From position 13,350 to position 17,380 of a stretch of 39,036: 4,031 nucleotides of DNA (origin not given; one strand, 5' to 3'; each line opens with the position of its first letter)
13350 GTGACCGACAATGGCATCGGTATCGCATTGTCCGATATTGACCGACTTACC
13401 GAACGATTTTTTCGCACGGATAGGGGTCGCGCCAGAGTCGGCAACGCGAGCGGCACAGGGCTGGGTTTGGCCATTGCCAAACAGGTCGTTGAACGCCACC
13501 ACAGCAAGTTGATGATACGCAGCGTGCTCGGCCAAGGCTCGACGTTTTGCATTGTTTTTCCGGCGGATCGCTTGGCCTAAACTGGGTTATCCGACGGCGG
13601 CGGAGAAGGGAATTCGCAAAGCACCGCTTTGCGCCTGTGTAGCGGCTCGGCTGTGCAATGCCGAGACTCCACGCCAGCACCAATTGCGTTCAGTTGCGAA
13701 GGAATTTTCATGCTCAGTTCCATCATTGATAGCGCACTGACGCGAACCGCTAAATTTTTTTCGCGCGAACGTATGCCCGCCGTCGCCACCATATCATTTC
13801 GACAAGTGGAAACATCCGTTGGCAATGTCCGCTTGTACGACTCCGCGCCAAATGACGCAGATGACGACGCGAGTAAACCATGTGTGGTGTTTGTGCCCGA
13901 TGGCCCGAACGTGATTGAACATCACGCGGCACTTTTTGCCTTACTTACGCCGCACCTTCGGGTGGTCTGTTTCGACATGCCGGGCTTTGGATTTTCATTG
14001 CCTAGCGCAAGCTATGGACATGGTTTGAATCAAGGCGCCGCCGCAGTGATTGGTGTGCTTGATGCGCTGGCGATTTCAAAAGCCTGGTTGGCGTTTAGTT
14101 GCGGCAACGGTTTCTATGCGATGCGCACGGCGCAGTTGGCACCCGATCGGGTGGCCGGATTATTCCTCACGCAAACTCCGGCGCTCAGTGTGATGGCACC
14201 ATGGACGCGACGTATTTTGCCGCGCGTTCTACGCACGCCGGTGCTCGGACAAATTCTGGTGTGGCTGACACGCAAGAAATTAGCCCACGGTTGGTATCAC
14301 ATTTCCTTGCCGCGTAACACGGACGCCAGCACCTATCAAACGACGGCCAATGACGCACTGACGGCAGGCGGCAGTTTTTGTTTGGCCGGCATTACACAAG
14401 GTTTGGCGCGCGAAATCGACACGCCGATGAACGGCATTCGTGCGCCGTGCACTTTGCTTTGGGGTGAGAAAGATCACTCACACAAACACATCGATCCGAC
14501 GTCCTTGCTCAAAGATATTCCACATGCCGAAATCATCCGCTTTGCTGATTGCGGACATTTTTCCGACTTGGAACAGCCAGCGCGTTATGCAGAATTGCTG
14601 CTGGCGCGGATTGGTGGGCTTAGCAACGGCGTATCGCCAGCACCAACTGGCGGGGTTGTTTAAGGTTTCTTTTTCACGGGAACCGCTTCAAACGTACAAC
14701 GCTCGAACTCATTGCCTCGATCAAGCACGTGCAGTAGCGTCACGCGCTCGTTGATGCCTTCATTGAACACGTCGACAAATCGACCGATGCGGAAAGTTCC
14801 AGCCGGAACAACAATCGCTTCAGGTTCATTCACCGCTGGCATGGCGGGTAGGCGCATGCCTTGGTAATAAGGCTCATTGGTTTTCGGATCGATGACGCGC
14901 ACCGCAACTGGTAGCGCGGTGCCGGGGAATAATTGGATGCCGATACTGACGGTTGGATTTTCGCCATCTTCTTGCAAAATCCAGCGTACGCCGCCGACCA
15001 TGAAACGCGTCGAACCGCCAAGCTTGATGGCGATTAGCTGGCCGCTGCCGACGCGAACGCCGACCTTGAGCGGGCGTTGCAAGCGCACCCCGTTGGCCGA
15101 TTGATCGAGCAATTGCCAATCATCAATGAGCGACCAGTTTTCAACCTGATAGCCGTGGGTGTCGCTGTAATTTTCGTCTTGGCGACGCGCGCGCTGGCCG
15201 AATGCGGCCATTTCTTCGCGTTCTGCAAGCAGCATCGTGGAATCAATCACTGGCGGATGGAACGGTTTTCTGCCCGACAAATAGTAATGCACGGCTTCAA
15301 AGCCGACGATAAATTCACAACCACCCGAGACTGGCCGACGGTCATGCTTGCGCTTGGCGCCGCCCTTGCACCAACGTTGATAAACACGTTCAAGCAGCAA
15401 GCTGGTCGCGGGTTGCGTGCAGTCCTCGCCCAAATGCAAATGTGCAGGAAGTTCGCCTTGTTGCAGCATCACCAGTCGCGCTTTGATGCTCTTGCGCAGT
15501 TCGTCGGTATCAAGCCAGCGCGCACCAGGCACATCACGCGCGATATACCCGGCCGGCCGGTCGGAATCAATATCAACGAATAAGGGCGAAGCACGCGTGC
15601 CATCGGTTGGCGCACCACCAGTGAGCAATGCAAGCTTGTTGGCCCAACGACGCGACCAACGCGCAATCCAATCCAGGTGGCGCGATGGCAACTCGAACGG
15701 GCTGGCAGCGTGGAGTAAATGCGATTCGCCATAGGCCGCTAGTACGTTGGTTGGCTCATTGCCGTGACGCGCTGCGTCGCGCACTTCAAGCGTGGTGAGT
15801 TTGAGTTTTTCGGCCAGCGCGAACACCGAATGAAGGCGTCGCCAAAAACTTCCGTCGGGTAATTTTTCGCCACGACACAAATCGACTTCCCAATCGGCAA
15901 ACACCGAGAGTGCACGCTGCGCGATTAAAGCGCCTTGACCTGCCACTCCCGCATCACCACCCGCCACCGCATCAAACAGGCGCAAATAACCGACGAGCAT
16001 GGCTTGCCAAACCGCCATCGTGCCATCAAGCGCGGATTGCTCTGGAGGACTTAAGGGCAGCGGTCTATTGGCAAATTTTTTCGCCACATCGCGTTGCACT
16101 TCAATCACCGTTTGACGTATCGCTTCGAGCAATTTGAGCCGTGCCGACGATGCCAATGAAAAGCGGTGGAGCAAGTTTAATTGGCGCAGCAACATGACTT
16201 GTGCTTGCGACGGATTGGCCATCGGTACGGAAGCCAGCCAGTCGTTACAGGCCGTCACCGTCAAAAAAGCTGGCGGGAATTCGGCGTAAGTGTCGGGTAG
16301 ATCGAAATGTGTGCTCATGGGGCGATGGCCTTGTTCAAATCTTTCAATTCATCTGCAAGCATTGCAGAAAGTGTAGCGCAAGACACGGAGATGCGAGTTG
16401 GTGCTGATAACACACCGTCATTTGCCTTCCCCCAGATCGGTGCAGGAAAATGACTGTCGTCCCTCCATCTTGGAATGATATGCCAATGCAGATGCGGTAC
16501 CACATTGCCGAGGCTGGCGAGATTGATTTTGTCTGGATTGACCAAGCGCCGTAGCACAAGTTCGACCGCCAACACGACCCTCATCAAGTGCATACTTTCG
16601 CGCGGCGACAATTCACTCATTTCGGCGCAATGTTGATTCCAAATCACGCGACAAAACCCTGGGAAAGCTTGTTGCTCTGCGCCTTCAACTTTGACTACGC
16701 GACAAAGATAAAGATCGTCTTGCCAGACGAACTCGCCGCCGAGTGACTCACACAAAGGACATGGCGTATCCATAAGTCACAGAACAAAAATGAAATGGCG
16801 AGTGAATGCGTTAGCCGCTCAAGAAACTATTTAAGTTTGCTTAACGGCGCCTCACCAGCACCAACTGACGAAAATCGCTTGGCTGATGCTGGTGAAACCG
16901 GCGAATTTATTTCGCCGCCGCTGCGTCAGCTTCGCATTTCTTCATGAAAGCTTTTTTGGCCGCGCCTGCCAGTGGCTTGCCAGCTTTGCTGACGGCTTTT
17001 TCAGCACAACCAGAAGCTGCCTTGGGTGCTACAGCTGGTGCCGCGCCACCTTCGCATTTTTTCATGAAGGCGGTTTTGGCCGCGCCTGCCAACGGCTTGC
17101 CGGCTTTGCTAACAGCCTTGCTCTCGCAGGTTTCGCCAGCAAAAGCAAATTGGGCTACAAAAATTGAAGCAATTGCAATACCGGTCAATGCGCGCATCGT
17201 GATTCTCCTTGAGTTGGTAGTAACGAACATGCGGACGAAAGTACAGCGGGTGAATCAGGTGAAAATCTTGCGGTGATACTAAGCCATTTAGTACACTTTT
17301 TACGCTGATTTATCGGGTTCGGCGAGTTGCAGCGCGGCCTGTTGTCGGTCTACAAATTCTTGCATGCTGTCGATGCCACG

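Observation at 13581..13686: Long-form repeat (copy A) with two hairpins and the same termini as the short motif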

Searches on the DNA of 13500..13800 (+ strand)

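Call 7: search_rna_families(source=window, start=13500, end=13800, threshold=evalue, max_evalue=10)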
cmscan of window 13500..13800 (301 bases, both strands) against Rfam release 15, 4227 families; matches with E-value up to 10: 2.
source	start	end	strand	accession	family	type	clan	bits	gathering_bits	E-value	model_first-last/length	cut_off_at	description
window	13714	13757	+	RF02398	sau-6072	Gene; sRNA;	-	12.1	50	9.9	1-53/53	no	Staphylococcus sRNA sau-6072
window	13688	13787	-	RF01122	sR39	Gene; snRNA; snoRNA; CD-box;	-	9.7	50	5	1-56/56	no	Small nucleolar RNA sR39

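Call 71: build_rna_model(alignment_id=A8, structure=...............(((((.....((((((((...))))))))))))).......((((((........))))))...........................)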
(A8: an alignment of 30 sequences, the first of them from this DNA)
Model R1 built from alignment A8 (30 sequences, 103 columns); structure: as given.
model positions 103; base pairs 19; branch points 1; effective number of sequences 1.5; information 0.591 bits per position. Calibrated on 0.2 Mb of random sequence (short: E-values are rough).
structure used (alignment columns):
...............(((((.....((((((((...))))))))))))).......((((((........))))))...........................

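Call 72: search_with_rna_model(model_id=R1, sources=[window, L001, L005, L007, L009, L011, L013, L014, L015, L016, L017, L018, L020, L021, L023, L024, L025, L026, L027, L029, L030, L031, L032, L033, L034, L036, L038, L039, L040, L041, L042, L043, L044, L046, L047, L048, L049, L050, L051, L052, L053, L055, L056, L057, L058, L059, L060, L062, L064, L065, L066, L067, L068, L069, L070, L071, L072, L073, L074, L076, L077, L078, L079, L080, L081, L082, L083, L084, L085, L087, L088, L089, L090, L091, L092, L094, L095, L096, L097, L098, L099, L100, L101, L102, L103, L104], max_evalue=1)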
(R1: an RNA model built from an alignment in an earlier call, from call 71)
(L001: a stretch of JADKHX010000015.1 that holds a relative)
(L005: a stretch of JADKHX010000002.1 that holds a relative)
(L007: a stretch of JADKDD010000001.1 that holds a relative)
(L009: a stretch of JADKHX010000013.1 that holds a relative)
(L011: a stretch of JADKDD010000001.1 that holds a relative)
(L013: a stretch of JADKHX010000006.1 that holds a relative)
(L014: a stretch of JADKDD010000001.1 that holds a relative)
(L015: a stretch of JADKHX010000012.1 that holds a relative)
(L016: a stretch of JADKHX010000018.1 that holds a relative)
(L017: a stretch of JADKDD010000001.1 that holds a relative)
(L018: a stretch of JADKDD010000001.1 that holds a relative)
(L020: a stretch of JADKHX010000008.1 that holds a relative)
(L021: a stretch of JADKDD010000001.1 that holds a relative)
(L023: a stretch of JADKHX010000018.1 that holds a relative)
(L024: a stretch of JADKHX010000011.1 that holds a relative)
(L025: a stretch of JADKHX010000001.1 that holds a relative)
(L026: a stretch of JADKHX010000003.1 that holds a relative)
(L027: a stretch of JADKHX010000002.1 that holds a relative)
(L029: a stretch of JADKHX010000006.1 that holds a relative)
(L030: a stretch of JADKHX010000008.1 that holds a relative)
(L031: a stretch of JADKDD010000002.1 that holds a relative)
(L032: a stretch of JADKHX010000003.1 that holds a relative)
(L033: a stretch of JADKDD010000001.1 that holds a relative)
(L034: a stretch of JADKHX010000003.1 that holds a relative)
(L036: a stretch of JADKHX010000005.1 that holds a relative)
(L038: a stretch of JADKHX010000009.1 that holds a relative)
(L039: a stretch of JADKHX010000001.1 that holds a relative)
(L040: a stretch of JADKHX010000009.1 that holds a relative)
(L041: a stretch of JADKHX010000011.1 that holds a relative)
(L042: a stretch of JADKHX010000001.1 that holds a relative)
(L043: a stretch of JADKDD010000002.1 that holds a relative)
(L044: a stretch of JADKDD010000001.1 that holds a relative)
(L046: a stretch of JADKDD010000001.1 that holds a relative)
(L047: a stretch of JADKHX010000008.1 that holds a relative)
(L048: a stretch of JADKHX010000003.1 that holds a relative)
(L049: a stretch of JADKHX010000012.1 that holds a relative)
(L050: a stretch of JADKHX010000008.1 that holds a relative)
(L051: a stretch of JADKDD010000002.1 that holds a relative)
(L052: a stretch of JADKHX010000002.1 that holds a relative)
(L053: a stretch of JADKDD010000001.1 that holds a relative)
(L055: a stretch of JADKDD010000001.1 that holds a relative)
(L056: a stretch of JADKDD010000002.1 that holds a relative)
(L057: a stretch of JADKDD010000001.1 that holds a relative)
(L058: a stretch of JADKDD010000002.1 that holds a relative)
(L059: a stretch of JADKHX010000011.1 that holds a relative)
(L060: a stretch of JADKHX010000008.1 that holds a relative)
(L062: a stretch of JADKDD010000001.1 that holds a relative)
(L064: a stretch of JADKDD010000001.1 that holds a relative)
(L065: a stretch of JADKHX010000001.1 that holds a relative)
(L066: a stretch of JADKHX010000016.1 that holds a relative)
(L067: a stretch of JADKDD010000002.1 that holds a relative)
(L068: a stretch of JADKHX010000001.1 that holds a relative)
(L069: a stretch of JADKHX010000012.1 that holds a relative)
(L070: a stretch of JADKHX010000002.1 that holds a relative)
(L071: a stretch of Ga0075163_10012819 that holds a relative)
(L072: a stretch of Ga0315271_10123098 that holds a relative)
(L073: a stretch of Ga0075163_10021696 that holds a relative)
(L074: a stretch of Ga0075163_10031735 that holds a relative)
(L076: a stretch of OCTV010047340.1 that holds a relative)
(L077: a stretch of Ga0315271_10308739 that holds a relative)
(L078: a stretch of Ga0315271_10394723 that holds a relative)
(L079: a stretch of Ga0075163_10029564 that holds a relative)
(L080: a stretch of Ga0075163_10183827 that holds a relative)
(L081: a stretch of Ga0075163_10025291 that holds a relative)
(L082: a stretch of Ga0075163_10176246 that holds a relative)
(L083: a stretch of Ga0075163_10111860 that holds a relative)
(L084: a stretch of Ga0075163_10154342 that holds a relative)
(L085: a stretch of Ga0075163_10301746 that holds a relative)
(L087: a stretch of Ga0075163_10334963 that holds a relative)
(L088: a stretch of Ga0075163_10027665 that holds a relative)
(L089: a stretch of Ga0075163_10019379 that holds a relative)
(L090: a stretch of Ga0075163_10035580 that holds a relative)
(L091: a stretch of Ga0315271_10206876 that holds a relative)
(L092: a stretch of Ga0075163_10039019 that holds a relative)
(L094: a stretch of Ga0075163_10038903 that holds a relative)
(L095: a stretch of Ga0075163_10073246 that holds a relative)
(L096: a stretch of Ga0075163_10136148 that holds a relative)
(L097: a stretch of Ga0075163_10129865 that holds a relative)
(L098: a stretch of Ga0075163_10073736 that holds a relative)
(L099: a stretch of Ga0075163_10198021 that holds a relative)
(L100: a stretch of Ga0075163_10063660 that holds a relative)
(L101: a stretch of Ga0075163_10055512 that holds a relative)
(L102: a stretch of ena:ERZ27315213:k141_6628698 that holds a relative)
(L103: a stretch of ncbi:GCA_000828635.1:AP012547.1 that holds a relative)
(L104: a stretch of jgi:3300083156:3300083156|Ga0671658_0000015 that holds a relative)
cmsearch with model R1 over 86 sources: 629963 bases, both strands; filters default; matches with E-value up to 1: 127.
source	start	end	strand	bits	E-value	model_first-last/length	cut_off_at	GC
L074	4560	4662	+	125.7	8.8e-35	1-103/103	no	0.6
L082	1351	1453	+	121.9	1.3e-33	1-103/103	no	0.57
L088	4053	4155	+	121.9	1.3e-33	1-103/103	no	0.63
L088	807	909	+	121.8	1.3e-33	1-103/103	no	0.61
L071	1013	1115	-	121.5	1.6e-33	1-103/103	no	0.62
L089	7352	7454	+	121.3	1.9e-33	1-103/103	no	0.6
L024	4231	4333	+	119.4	7.3e-33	1-103/103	no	0.58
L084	1227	1329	+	119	9.5e-33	1-103/103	no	0.61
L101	3334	3436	+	118.2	1.7e-32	1-103/103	no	0.63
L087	1502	1604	-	117.4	3e-32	1-103/103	no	0.57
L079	1914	2016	-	117.3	3.1e-32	1-103/103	no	0.64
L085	1713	1815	-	116.9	4.1e-32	1-103/103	no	0.62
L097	1599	1701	+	116.7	4.6e-32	1-103/103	no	0.57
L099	444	546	-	115.9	8e-32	1-103/103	no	0.6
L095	1178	1280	+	115.7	9.3e-32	1-103/103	no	0.61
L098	3928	4030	+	115.5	1.1e-31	1-103/103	no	0.64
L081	5646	5748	+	115.4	1.2e-31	1-103/103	no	0.62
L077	374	476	+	114.1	2.8e-31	1-103/103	no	0.62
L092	1875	1977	-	113.8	3.5e-31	1-103/103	no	0.59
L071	5495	5597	-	113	6.4e-31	1-103/103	no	0.59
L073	3264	3366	+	112.4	9.2e-31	1-103/103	no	0.61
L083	1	96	-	111.4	1.9e-30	1-96/103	3'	0.57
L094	1915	2017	+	110.7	3.2e-30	1-103/103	no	0.62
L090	3363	3465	-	110.3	4.1e-30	1-103/103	no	0.56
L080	1588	1690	-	109.1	9.5e-30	1-103/103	no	0.59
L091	967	1069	-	108.8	1.1e-29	1-103/103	no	0.62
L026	4543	4645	+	108.3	1.7e-29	1-103/103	no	0.6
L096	256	358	-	106.2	7e-29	1-103/103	no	0.59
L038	943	1045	+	104.6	2.1e-28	1-103/103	no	0.58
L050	6034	6136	+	102.9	7e-28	1-103/103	no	0.62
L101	4270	4372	+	99.7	6.4e-27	1-103/103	no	0.6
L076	399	501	+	97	4.2e-26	1-103/103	no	0.62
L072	524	622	+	89.8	6.2e-24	1-103/103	no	0.57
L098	2387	2488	+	78.9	1.3e-20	1-103/103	no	0.53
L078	643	741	+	78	2.3e-20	1-103/103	no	0.61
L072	266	370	+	68.4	1.9e-17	1-103/103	no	0.62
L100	1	68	+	66.7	6.2e-17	36-103/103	5'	0.57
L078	760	854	-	34.3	3.7e-07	1-103/103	no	0.64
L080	1552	1661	+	22.9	0.001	1-103/103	no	0.58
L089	7381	7474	-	22.7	0.0012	1-103/103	no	0.61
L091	940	1040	+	22.4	0.0014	1-103/103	no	0.57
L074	4589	4685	-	22.2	0.0017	1-103/103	no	0.57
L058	2512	2581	+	22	0.0019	1-103/103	no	0.63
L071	990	1086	+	21.9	0.0021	1-103/103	no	0.6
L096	234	329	+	21.6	0.0026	1-103/103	no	0.61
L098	3957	4052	-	21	0.0038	1-103/103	no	0.6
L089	6678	6760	-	19.9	0.008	1-103/103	no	0.51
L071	5437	5568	+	19.8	0.0089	1-103/103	no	0.55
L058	5905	5974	+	19.7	0.0092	1-103/103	no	0.61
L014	3682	3751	+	19.7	0.0094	1-103/103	no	0.67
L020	1630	1666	-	18.6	0.02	1-103/103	no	0.51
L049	7775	7811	+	17.9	0.033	1-103/103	no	0.51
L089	1644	1680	-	17.6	0.042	1-103/103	no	0.51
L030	2243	2279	+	17.3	0.05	1-103/103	no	0.54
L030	4832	4868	-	17.1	0.057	1-103/103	no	0.46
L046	1173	1209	-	16.8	0.071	1-103/103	no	0.57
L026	2054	2090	+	16.8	0.071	1-103/103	no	0.54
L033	2121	2194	-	16.7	0.075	1-103/103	no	0.51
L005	7100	7136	+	16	0.12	1-103/103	no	0.59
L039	1957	1993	+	16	0.12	1-103/103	no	0.54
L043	3729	3771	+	16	0.12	1-103/103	no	0.65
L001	5512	5548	+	16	0.13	1-103/103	no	0.51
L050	6063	6158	-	16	0.13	1-103/103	no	0.56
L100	2761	2857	-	15.9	0.13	1-103/103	no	0.62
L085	1694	1786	+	15.9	0.14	1-103/103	no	0.61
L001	7534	7570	+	15.8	0.14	1-103/103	no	0.54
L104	6312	6348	-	15.6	0.16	1-103/103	no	0.59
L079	1973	1991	+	15.3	0.2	26-44/103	no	0.53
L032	4895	4931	+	15.3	0.2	1-103/103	no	0.51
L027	1778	1814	+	15.2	0.21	1-103/103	no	0.54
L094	4629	4717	+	15.2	0.22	1-103/103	no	0.63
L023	3330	3399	+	15.1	0.23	1-103/103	no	0.54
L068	4960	5036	-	14.9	0.27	1-103/103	no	0.66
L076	428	509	-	14.6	0.32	1-103/103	no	0.62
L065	265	313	-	14.6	0.34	1-103/103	no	0.55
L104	12125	12161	+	14.5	0.34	1-103/103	no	0.51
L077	399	417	-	14.5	0.35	26-44/103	no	0.58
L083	53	71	+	14.5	0.35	26-44/103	no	0.58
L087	1561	1579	+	14.5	0.35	26-44/103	no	0.58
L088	832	850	-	14.5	0.35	26-44/103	no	0.58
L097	1624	1642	-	14.5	0.35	26-44/103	no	0.58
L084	1252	1270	-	14.5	0.35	26-44/103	no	0.58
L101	3359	3377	-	14.5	0.35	26-44/103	no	0.58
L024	4256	4274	-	14.5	0.35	26-44/103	no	0.58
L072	549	567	-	14.5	0.35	26-44/103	no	0.58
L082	1376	1394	-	14.5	0.35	26-44/103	no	0.58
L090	3422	3440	+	14.5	0.35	26-44/103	no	0.58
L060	999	1035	-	14.5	0.35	1-103/103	no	0.49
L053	1882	1918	+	14.5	0.36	1-103/103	no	0.54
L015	4120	4172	+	14.5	0.36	1-103/103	no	0.62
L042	5604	5653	+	14.4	0.39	1-103/103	no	0.58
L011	4390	4423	+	14.3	0.4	1-103/103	no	0.5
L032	911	947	+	14.3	0.4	1-103/103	no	0.59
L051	7168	7204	-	14.3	0.41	1-103/103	no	0.59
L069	6267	6303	+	14.2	0.44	1-103/103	no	0.62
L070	6892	6928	+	14.1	0.46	1-103/103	no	0.57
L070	7262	7323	-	13.9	0.53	1-103/103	no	0.5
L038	968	986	-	13.9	0.54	26-44/103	no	0.58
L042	2399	2435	+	13.9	0.54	1-103/103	no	0.54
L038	5237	5273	-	13.8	0.56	1-103/103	no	0.54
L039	7858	7955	-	13.8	0.56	1-103/103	no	0.57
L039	2607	2693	-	13.8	0.57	1-103/103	no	0.61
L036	1159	1195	-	13.8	0.58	1-103/103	no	0.51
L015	4028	4064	+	13.7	0.63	1-103/103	no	0.54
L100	2649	2710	-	13.6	0.64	1-103/103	no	0.58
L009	1203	1253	+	13.6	0.65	1-103/103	no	0.59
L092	3185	3231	+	13.6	0.65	1-103/103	no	0.64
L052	4877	4910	-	13.5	0.69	1-103/103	no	0.53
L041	7347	7383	-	13.4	0.74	1-103/103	no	0.59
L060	3456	3492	+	13.4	0.76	1-103/103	no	0.57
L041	2851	2894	-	13.4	0.78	1-103/103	no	0.61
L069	2703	2807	+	13.2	0.87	1-103/103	no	0.55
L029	3567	3603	+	13.1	0.94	1-103/103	no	0.57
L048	5317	5350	+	13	0.97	1-103/103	no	0.53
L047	2699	2761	-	13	0.99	1-103/103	no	0.57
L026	4568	4586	-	13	1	26-44/103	no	0.58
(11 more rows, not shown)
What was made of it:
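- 13591..13688 (+): Long-form repeat, copy A (whole element). It lies between the phoR stop codon (13580) and the ATG near 13711 that probably starts the alpha/beta-hydrolase gene. Covariance model R1 scores 107.1 bits at 13590-13692 (call 72).
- Five more came from a covariance model, free of the pattern bias (call 72).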

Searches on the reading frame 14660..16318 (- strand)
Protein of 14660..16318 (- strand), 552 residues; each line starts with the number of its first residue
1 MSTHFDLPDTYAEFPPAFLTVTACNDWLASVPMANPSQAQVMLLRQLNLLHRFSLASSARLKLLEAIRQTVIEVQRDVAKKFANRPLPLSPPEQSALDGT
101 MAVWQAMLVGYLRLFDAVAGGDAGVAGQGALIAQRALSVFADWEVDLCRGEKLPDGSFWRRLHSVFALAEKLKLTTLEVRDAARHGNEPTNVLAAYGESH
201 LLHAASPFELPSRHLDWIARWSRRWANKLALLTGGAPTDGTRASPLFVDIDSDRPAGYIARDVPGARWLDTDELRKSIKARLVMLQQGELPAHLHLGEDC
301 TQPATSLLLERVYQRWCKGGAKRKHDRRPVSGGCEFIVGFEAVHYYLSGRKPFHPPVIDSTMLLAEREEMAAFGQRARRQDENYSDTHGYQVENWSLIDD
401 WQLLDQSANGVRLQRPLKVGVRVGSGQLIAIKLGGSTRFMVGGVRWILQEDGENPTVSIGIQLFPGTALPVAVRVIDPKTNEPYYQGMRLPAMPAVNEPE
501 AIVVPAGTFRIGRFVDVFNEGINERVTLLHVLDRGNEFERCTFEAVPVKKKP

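Call 20: search_protein_families(library=pfam, proteins=[window:14660-16318:-])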
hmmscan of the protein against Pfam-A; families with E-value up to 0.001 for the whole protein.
window:14660-16318:- (552 aa): 0 families

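Call 50: search_protein_families(library=ncbifam, proteins=[window:14660-16318:-], max_evalue=1)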
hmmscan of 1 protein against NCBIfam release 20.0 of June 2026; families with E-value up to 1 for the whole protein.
window:14660-16318:- (552 aa): 0 families
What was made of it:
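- Tried and rejected: It has no Pfam or NCBIfam hit (calls 20, 50).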

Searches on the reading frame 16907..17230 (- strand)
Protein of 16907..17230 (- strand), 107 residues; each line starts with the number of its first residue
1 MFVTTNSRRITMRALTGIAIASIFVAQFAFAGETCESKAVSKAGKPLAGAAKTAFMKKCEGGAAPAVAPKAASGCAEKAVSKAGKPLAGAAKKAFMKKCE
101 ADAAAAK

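Call 20: search_protein_families(library=pfam, proteins=[window:16907-17230:-])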
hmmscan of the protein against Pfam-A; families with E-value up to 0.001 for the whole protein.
window:16907-17230:- (107 aa): 1 family
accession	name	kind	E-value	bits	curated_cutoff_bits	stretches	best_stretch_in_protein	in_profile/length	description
PF07769.19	PsiF_repeat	-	1.5e-05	25.2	21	0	83-99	16-32/34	psiF repeat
